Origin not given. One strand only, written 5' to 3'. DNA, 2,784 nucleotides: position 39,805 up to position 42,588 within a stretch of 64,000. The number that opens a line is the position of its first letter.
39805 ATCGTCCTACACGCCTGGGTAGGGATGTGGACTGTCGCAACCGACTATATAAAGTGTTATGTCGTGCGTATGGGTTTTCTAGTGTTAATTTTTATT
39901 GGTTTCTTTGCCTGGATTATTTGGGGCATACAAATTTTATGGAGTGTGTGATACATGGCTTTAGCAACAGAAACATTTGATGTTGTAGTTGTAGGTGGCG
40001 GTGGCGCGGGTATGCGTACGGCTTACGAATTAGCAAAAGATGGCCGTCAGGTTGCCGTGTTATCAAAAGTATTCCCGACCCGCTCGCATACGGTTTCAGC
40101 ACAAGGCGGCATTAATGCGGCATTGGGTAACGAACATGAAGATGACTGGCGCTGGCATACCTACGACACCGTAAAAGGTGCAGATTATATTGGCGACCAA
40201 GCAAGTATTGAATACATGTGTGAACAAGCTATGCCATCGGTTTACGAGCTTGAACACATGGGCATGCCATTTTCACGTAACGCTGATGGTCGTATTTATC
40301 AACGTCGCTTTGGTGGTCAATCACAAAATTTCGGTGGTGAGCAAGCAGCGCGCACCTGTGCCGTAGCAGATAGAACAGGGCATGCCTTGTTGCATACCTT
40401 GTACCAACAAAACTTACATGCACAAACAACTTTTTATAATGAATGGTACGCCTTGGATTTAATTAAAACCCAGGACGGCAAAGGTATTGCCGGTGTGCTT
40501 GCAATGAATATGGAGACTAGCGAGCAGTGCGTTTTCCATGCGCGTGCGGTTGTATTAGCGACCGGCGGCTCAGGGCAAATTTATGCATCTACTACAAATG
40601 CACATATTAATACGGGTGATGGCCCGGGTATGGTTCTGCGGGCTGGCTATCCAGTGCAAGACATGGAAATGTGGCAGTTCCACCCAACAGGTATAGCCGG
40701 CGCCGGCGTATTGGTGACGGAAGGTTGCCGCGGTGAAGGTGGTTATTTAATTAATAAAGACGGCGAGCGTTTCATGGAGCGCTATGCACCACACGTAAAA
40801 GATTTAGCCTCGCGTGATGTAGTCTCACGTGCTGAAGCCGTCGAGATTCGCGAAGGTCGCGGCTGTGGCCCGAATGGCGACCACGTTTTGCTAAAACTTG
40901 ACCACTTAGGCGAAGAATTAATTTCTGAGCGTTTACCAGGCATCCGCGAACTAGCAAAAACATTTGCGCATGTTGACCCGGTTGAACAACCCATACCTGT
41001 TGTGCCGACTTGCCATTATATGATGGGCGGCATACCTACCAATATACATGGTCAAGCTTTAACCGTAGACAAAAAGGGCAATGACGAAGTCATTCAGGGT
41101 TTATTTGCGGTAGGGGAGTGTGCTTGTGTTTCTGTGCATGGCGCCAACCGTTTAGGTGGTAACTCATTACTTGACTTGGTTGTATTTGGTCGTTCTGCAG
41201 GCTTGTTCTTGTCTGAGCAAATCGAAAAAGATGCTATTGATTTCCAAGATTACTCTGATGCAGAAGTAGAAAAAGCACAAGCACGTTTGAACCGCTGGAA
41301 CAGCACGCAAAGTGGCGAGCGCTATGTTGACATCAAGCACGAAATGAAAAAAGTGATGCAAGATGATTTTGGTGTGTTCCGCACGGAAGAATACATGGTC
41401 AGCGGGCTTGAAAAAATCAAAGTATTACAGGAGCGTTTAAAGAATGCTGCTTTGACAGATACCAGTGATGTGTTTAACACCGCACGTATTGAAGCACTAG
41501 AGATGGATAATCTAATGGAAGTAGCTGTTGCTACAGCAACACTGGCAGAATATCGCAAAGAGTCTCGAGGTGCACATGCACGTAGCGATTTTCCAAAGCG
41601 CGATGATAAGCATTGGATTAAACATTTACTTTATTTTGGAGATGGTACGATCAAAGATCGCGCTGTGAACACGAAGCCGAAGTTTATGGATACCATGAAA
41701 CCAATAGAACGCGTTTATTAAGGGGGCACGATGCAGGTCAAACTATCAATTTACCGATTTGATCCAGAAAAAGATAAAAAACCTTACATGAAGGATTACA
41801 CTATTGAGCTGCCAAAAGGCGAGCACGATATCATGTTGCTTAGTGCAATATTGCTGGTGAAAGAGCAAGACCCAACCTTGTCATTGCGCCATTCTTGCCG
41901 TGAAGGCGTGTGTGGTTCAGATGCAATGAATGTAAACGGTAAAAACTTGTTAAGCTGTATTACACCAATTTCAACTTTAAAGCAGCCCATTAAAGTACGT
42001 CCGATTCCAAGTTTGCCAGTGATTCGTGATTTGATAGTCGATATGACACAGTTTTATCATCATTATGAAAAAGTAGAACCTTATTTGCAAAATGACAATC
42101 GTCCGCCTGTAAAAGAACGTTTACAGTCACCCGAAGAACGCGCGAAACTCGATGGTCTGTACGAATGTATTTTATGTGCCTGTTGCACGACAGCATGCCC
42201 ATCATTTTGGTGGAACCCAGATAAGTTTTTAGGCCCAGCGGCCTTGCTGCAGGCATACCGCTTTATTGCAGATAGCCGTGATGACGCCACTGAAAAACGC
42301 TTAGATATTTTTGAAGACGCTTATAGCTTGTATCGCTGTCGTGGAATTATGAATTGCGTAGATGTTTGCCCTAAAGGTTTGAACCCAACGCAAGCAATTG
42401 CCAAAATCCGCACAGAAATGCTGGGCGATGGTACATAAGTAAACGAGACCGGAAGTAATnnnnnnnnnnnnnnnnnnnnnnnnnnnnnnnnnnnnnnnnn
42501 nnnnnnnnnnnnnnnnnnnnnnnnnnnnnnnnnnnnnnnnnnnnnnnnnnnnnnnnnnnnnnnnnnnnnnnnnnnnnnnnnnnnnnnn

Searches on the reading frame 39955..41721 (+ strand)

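Call 25: search_protein_families(library=pfam, proteins=[window:39955-41721:+], max_evalue=0.0001)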
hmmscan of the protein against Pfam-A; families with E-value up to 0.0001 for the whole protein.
window:39955-41721:+ (588 aa): 6 families
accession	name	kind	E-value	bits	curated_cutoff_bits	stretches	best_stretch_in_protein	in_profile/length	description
PF00890.30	FAD_binding_2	-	8.6e-121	404.4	20.4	1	9-405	1-414/414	FAD binding domain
PF02910.25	Succ_DH_flav_C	-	2.3e-39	134.8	20.8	1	462-588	2-130/130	Fumarate reductase flavoprotein C-term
PF01266.30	DAO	-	2.8e-10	40.7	27.9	1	9-208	1-207/353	FAD dependent oxidoreductase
PF03486.20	HI0933_like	-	1.6e-06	28.2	50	0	9-56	2-50/244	HI0933-like protein Rossmann domain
PF07992.20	Pyr_redox_2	-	1.7e-06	28.1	26.1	0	8-42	1-31/291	Pyridine nucleotide-disulphide oxidoreductase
PF01946.23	Thi4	-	1.4e-05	24.9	26.2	0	8-38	18-49/235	Thi4 family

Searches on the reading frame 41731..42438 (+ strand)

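Call 25: search_protein_families(library=pfam, proteins=[window:41731-42438:+], max_evalue=0.0001)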
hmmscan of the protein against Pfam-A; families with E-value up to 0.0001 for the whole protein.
window:41731-42438:+ (235 aa): 5 families
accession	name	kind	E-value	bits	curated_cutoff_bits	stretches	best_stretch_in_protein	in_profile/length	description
PF13085.11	Fer2_3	-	2.4e-29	101.9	27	1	4-109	1-106/107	2Fe-2S iron-sulfur cluster binding domain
PF13183.11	Fer4_8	-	1.1e-10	42.3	27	1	143-217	2-68/68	4Fe-4S dicluster domain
PF13534.11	Fer4_17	-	1.1e-09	39.1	22.2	1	145-218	1-61/61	4Fe-4S dicluster domain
PF13237.11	Fer4_10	-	2.8e-09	37.2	25.5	1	145-214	8-53/53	4Fe-4S dicluster domain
PF12838.12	Fer4_7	-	9e-05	23.3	27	0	146-216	2-51/52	4Fe-4S dicluster domain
